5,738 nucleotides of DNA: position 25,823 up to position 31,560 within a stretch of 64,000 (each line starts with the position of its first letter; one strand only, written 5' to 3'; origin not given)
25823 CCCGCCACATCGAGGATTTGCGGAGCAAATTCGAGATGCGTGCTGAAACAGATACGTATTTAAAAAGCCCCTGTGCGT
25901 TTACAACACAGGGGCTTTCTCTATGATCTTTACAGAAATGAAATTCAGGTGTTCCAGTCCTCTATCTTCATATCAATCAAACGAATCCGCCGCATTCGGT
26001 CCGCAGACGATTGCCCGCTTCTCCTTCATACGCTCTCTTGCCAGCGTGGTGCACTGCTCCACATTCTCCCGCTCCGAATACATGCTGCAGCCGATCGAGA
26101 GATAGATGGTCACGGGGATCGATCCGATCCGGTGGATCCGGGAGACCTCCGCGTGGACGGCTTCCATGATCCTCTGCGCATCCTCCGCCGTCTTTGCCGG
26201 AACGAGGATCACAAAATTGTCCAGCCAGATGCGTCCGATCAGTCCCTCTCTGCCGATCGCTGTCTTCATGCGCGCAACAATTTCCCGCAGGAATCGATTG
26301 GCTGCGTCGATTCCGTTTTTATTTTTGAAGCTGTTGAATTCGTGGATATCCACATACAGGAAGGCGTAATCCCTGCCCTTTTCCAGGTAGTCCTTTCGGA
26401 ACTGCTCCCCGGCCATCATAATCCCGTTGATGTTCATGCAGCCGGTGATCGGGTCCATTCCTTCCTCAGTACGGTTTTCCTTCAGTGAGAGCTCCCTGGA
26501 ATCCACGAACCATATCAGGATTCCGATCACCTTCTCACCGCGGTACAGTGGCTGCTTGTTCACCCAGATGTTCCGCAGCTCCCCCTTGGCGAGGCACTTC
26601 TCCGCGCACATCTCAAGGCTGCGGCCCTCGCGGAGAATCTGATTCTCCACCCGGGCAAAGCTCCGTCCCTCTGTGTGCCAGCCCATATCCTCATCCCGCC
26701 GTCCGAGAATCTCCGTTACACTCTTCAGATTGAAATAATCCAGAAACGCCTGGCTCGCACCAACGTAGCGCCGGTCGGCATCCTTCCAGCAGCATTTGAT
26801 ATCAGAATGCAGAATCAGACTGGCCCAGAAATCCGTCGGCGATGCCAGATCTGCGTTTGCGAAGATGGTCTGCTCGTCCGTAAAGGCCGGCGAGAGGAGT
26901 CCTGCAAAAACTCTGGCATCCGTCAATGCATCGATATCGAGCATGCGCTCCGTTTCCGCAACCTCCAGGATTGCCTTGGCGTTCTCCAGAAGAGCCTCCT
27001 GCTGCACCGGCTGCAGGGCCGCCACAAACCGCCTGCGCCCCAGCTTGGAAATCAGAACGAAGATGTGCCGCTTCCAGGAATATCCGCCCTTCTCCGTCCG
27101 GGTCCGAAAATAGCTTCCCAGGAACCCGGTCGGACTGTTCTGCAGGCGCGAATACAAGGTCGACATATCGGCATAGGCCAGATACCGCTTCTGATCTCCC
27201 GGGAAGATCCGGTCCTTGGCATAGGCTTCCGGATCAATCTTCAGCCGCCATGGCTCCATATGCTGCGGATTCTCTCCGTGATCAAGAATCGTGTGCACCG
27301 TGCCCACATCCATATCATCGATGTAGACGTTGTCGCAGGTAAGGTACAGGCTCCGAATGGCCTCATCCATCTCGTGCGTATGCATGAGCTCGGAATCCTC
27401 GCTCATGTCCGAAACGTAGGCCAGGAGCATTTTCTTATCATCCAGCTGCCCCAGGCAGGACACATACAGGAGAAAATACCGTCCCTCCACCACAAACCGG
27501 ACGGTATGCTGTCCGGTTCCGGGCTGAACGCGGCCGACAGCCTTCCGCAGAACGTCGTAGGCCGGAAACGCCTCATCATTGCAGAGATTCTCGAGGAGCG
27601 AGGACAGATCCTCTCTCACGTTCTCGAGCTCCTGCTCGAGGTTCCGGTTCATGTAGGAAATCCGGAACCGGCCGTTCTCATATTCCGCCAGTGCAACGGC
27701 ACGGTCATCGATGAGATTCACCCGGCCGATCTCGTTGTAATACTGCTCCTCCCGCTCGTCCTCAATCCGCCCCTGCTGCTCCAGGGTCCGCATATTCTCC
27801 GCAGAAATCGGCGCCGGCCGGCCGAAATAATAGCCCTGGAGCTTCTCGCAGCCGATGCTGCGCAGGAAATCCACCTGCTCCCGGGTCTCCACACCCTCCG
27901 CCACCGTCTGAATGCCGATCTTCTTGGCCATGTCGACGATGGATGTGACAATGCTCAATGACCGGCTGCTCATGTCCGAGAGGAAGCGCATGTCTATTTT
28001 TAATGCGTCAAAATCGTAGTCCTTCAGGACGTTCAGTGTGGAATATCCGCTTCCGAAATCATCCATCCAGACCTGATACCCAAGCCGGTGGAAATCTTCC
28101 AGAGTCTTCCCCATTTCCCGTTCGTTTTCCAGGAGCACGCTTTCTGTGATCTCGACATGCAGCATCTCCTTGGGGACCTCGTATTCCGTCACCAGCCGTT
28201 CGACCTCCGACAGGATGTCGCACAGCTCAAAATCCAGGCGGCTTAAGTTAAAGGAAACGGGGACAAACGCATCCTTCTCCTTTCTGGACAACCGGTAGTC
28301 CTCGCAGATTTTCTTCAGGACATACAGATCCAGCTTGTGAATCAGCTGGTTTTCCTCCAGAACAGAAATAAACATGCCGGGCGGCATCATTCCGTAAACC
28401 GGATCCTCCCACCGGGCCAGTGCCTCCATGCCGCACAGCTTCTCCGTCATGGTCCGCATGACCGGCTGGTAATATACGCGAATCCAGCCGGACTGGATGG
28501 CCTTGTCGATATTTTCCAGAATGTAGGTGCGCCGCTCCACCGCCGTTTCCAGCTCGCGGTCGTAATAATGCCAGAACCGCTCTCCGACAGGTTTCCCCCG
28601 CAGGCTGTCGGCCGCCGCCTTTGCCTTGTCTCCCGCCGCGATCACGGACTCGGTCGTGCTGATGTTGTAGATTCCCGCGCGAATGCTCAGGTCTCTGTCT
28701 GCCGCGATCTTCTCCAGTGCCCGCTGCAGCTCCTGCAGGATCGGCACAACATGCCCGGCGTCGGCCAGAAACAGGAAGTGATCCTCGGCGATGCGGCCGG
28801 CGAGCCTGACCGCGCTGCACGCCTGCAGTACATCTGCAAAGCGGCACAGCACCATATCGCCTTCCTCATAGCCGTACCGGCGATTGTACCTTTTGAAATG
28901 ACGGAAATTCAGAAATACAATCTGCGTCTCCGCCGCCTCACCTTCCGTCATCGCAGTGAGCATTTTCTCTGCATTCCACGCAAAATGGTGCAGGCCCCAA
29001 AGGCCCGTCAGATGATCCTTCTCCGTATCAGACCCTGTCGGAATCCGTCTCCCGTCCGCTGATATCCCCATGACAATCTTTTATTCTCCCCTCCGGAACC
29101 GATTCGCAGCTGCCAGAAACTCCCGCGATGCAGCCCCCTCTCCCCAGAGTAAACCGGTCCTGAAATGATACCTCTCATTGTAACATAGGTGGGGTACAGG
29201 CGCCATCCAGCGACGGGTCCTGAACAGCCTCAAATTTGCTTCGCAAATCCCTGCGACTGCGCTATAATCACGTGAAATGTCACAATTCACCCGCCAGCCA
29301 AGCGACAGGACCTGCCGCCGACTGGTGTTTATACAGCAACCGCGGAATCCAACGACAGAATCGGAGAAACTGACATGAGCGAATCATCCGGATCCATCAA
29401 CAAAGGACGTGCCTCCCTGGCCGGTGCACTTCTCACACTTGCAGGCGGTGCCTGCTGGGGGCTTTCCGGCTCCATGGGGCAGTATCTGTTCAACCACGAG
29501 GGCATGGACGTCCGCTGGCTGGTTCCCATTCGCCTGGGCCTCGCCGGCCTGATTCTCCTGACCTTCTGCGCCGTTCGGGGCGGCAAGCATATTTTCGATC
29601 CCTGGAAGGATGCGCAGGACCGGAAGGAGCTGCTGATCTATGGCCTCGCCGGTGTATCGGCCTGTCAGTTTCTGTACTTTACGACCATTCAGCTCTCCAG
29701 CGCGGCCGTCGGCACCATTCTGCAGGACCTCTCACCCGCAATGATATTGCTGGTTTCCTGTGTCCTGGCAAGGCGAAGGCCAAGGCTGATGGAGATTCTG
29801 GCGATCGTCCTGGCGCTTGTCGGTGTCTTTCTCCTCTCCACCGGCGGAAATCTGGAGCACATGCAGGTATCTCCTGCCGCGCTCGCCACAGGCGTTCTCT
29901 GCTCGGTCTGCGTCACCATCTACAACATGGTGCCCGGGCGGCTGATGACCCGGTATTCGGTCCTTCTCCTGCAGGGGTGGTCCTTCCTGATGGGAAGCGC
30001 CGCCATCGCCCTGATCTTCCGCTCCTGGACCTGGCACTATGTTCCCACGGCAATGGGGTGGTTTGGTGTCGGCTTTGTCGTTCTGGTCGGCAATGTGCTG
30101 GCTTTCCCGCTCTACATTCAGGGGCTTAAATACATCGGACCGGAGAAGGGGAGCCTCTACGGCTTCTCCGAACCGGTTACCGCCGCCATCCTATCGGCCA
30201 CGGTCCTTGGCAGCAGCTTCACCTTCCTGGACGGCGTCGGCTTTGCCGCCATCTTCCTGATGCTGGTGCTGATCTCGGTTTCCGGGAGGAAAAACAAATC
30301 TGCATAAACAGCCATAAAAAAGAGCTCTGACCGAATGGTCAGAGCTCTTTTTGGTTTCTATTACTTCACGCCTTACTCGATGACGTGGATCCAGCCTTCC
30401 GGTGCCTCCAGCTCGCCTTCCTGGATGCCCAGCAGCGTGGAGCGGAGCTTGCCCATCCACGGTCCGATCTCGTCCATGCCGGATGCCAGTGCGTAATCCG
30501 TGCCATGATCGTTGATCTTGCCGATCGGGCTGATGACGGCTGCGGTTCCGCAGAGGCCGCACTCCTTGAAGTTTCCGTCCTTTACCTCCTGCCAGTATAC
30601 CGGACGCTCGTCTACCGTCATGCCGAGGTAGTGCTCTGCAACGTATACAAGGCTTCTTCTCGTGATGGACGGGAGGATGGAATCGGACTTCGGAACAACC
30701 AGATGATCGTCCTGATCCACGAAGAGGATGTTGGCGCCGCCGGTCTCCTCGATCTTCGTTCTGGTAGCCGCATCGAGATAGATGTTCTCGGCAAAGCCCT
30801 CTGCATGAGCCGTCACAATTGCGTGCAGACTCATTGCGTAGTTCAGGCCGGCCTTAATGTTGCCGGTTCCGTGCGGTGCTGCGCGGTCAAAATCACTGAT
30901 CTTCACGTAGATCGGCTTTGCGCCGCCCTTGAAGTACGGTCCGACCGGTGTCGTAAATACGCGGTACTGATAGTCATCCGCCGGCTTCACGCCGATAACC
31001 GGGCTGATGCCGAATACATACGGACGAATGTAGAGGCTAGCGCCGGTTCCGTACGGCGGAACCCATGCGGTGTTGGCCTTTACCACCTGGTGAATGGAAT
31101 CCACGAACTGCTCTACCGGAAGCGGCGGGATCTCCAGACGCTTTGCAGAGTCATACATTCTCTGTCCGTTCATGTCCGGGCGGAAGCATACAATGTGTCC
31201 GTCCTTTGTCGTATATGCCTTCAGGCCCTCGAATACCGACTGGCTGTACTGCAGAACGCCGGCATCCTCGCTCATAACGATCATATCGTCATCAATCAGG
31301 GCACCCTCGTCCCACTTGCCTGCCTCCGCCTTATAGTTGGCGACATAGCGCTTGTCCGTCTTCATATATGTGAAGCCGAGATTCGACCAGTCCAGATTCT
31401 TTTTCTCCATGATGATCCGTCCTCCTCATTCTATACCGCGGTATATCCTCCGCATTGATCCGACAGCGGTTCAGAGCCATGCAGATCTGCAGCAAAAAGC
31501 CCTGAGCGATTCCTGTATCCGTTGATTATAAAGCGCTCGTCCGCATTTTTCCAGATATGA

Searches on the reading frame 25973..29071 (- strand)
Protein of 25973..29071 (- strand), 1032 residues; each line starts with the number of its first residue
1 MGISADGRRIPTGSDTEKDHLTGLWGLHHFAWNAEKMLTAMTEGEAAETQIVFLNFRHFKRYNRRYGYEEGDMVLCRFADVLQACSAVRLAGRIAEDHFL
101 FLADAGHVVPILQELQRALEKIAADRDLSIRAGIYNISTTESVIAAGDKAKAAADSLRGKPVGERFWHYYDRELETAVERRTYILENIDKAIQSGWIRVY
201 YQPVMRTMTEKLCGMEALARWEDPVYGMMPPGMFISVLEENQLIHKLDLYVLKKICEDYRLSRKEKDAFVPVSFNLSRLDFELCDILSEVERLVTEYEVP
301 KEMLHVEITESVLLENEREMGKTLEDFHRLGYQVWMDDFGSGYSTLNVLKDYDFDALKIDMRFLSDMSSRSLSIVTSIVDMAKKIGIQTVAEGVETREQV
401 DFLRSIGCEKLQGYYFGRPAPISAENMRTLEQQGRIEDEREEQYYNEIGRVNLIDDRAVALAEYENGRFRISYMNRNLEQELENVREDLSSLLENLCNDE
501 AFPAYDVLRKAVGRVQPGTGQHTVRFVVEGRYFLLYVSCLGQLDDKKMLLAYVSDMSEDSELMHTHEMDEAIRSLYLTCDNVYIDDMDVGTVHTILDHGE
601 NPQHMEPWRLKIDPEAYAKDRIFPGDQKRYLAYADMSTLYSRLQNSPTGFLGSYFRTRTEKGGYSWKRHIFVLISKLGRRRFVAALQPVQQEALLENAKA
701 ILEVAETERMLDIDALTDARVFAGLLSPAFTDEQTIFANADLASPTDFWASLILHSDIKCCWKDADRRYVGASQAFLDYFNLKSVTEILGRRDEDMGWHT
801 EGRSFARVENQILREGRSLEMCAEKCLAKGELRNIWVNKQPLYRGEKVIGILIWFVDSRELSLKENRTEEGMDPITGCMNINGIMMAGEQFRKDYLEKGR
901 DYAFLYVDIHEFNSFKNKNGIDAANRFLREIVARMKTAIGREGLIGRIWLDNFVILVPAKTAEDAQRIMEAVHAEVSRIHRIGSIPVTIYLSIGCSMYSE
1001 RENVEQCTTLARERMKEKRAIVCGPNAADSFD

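Call 4: search_protein_families(library=ncbifam, proteins=[window:25973-29071:-], max_evalue=0.01)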
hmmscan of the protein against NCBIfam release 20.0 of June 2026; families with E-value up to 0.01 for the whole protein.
window:25973-29071:- (1032 aa): 28 families (the best 25 are shown)
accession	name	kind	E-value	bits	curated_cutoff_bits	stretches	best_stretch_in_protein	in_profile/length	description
NF045675.1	PhdiestaseDibA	equivalog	9.1e-71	239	980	2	19-423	206-619/623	phosphodiesterase DibA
NF008467.0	PRK11359.1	equivalog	1.8e-70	238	857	2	19-421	379-784/800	oxygen-sensing cyclic-di-GMP phosphodiesterase DosP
NF052458.1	PhdiestGepA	equivalog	1.8e-65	221.6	1200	2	44-423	446-835/840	phosphodiesterase GepA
NF007474.0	PRK10060.1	equivalog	1.7e-64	218.2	782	2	18-424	239-649/663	cyclic di-GMP phosphodiesterase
NF053781.1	cdiGMPphdstlr2612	equivalog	3.5e-59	200.5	1600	2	17-423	841-1259/1268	Tlr1612 family c-di-GMP phosphodiesterase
NF007839.0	PRK10551.1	equivalog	2.6e-45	155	461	1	186-423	266-504/518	cyclic di-GMP phosphodiesterase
NF008807.1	PRK11829.1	equivalog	4.6e-37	127.5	733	1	170-421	402-654/670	biofilm formation regulator HmsP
NF052596.1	RR_EAL_PvrR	equivalog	6.3e-35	120.6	580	1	183-431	142-389/398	response regulator cyclic di-GMP phosphodiesterase PvrR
NF007298.0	PRK09776.1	equivalog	3.7e-33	114.5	1135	1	18-424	686-1101/1111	diguanylate cyclase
NF045673.1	c-di-GMPRcptLapD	equivalog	1.5e-30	106.1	1020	2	17-421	237-646/647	cyclic di-GMP receptor LapD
NF052265.1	EAL_dom_RimA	equivalog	5.8e-27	94.5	430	1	282-421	96-235/248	S6 modification regulatory phosphodiesterase RimA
TIGR00254.1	GGDEF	domain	2.4e-22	79.4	37.4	2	872-1017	7-155/168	diguanylate cyclase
NF007423.1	PRK09966.1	equivalog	2.3e-21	76.2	325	2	872-1015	241-386/390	diguanylate cyclase DgcN/YfiN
NF008281.1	PRK11059.1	equivalog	5.3e-20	71.2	663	2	165-421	377-631/633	RNase E specificity factor CsrD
NF038266.1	diguan_SiaD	equivalog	3.7e-19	69.1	290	2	871-1006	95-232/252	biofilm regulation diguanylate cyclase SiaD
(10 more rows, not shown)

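Call 5: search_protein_families(library=pfam, proteins=[window:25973-29071:-], max_evalue=0.01)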
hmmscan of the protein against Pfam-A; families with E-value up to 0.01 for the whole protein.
window:25973-29071:- (1032 aa): 4 families
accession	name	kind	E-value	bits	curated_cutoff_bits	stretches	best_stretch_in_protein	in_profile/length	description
PF00563.25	EAL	-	2.4e-64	217.4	31.3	1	187-419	3-236/236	EAL domain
PF00990.26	GGDEF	-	8.5e-32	110.6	23.8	2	872-1018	3-154/161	Diguanylate cyclase, GGDEF domain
PF08448.16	PAS_4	-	5.1e-05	23.9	23.1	1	761-859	9-106/110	PAS fold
PF17853.6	GGDEF_2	-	0.0038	17.9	24.5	0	924-985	34-87/116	GGDEF-like domain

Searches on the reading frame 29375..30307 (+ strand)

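Call 4: search_protein_families(library=ncbifam, proteins=[window:29375-30307:+], max_evalue=0.01)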
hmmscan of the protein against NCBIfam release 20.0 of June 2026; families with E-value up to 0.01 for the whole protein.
window:29375-30307:+ (310 aa): 3 families
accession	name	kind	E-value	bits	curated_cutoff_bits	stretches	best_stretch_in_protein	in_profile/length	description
TIGR00950.1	2A78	equivalog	3e-36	125.2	230.2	1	28-296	1-262/264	carboxylate/amino acid/amine transporter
NF008432.0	PRK11272.1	equivalog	2.9e-11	43.1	270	1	50-304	42-289/294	drug/metabolite exporter YedA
NF050091.1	ArAmAcExpYddG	equivalog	1.4e-07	31.4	300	1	51-246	37-228/285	aromatic amino acid exporter YddG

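Call 5: search_protein_families(library=pfam, proteins=[window:29375-30307:+], max_evalue=0.01)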
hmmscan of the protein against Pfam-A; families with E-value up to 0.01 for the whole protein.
window:29375-30307:+ (310 aa): 1 family
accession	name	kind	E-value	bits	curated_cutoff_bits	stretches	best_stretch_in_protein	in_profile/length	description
PF00892.27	EamA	-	4.1e-34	118.2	28.2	2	16-156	2-135/135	EamA-like transporter family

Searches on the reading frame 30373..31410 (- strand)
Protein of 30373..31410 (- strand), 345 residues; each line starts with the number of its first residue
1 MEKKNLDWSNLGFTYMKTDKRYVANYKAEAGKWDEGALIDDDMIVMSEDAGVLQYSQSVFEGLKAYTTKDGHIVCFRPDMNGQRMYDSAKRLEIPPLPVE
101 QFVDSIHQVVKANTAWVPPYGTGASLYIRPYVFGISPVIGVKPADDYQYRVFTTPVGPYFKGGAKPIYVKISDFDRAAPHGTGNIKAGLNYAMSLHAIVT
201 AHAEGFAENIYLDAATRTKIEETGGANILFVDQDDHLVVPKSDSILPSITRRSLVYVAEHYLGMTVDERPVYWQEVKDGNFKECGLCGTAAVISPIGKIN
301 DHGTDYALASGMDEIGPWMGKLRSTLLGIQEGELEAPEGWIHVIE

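Call 4: search_protein_families(library=ncbifam, proteins=[window:30373-31410:-], max_evalue=0.01)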
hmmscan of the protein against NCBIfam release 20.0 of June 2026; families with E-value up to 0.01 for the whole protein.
window:30373-31410:- (345 aa): 12 families
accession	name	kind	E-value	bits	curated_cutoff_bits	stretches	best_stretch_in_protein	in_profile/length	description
NF009897.0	PRK13357.1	equivalog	2.2e-131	437.9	307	1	2-344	14-357/358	branched-chain amino acid aminotransferase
TIGR01123.1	ilvE_II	equivalog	1.3e-106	356.2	250.05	1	33-342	1-311/313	branched-chain-amino-acid transaminase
NF005146.0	PRK06606.1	equivalog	2.8e-40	138.2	279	1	33-344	10-306/307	branched-chain amino acid transaminase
TIGR01122.1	ilvE_I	equivalog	3.1e-33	115.2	245.55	1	50-344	18-298/298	branched-chain-amino-acid transaminase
NF005726.0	PRK07544.1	equivalog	2.1e-26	92.8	396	1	33-302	14-269/295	branched-chain amino acid aminotransferase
NF006185.0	PRK08320.1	subfamily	4.4e-16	58.9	363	1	49-301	23-260/292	branched-chain amino acid aminotransferase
NF009896.0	PRK13356.1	equivalog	5.5e-12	45.4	262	1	30-306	8-268/287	branched-chain amino acid aminotransferase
NF005209.0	PRK06680.1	subfamily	1.8e-11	43.4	320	1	200-302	162-259/286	D-amino-acid transaminase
NF009126.0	PRK12479.1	equivalog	6.8e-11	41.9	518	2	187-301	152-261/299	branched-chain-amino-acid transaminase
TIGR01121.1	D_amino_aminoT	equivalog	2.8e-07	30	277.45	1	191-302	148-253/276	D-amino-acid transaminase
NF005888.0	PRK07849.1-3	equivalog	7.9e-07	28.3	273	1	172-299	147-269/298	aminodeoxychorismate lyase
NF005886.0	PRK07849.1-1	equivalog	1e-05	25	253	1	188-274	161-244/291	aminodeoxychorismate lyase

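Call 5: search_protein_families(library=pfam, proteins=[window:30373-31410:-], max_evalue=0.01)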
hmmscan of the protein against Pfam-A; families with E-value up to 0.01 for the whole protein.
window:30373-31410:- (345 aa): 1 family
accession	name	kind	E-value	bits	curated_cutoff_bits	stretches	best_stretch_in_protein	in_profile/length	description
PF01063.24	Aminotran_4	-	7.6e-28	98.3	28.5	1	59-299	2-223/223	Amino-transferase class IV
